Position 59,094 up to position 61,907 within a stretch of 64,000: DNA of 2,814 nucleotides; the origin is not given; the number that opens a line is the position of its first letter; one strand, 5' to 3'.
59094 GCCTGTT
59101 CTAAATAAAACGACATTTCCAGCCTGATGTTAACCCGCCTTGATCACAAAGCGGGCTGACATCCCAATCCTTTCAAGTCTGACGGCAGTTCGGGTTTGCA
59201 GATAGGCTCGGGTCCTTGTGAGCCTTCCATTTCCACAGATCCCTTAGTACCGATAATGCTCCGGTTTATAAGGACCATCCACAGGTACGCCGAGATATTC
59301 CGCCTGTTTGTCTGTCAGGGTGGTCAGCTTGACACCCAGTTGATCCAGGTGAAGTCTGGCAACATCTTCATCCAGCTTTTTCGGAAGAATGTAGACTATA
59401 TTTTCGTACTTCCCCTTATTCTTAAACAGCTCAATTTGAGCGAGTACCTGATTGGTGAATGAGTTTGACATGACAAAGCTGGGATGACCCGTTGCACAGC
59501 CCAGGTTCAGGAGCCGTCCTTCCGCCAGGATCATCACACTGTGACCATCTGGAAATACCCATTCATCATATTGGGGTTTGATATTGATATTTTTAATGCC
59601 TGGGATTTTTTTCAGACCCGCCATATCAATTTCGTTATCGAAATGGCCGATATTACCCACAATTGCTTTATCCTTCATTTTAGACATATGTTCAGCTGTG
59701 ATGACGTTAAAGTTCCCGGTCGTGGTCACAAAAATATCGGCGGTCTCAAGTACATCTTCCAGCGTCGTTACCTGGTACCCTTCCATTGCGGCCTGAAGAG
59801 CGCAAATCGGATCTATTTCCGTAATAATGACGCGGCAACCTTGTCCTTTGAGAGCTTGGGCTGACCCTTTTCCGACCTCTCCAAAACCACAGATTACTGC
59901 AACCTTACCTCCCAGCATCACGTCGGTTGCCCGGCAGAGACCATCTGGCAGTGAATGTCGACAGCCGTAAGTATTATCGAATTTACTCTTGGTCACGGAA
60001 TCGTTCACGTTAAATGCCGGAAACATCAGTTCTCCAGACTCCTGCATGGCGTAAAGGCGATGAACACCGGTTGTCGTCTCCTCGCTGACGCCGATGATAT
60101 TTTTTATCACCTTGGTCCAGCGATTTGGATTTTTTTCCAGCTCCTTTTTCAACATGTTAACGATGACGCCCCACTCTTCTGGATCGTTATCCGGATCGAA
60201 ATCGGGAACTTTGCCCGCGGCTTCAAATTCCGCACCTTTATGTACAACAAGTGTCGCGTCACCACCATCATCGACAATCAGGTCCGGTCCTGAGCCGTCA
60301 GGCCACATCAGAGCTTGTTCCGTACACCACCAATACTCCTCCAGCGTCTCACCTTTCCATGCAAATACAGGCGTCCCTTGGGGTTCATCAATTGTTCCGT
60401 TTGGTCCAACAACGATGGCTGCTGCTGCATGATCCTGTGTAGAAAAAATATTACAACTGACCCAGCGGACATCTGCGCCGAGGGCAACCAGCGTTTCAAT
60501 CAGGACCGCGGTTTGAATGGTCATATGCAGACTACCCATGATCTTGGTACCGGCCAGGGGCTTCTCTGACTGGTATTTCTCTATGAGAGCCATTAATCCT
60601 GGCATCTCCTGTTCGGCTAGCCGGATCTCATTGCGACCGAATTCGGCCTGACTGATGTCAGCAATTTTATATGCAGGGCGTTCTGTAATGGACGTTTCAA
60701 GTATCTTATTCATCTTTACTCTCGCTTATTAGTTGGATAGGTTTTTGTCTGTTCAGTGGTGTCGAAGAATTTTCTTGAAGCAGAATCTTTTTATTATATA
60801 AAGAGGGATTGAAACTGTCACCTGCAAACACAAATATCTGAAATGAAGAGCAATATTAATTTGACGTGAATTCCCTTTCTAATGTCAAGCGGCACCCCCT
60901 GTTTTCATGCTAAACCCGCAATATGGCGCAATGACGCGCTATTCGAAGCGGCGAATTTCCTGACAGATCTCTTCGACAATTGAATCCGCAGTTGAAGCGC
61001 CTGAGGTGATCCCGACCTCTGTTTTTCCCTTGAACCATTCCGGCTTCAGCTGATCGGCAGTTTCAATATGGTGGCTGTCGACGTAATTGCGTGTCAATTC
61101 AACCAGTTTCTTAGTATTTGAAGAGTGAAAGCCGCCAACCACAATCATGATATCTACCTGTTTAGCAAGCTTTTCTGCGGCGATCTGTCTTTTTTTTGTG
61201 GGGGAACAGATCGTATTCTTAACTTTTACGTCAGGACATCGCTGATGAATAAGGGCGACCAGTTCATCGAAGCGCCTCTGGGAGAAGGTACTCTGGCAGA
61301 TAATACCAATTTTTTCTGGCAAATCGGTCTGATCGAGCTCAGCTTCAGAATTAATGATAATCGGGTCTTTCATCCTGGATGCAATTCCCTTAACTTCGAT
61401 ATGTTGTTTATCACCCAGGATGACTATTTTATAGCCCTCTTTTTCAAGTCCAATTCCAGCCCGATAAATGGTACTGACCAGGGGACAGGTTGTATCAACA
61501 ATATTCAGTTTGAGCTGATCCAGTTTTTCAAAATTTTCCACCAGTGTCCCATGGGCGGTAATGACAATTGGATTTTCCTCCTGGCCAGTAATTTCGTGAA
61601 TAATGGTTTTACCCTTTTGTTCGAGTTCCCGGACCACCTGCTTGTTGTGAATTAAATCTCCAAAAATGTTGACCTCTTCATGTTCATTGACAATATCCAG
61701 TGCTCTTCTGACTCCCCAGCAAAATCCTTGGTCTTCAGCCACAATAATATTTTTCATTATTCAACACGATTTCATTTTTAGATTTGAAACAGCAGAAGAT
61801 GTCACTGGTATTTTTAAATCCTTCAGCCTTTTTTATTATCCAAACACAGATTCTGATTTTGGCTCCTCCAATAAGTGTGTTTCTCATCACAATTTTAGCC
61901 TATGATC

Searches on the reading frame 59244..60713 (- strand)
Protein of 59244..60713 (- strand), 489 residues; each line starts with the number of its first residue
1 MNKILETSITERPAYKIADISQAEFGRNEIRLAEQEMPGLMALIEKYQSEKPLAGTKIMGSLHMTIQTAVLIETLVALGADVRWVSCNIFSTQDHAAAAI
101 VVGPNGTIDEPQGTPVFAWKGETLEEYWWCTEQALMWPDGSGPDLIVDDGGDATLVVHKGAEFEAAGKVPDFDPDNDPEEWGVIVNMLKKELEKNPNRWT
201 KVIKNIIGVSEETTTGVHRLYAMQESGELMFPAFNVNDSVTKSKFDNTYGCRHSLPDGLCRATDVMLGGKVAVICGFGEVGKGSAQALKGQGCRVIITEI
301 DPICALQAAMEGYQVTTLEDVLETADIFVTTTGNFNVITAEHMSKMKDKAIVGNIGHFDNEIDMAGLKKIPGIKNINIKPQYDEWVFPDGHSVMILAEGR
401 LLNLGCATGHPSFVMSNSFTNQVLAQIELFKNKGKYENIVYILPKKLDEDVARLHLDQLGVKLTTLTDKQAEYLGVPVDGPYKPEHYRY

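Call 22: search_protein_families(library=ncbifam, proteins=[window:59244-60713:-], max_evalue=0.00001)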
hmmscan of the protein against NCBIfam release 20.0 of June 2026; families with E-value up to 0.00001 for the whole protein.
window:59244-60713:- (489 aa): 5 families
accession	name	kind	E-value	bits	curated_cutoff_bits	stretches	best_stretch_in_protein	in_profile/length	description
TIGR00936.1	ahcY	equivalog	1.9e-184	613.3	497.6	1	15-481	1-416/416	adenosylhomocysteinase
NF004005.0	PRK05476.2-3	equivalog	6.8e-124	413.9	275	2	200-474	139-412/418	adenosylhomocysteinase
NF004009.0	PRK05476.3-2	equivalog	4.9e-51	174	485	1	202-460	203-458/487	adenosylhomocysteinase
NF004010.0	PRK05476.3-3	equivalog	8.6e-43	146.8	512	1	200-472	141-421/432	adenosylhomocysteinase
NF004008.0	PRK05476.3-1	equivalog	8.9e-22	77.6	440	1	204-440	92-308/326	adenosylhomocysteinase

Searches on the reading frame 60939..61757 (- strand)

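Call 55: search_protein_families(library=pfam, proteins=[window:60939-61757:-], max_evalue=0.00001)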
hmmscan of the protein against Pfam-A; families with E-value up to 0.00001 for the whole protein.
window:60939-61757:- (272 aa): 1 family
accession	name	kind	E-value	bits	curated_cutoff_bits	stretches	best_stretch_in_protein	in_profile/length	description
PF02401.23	LYTB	-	1.4e-82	277.4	24.5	1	4-268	1-266/267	LytB protein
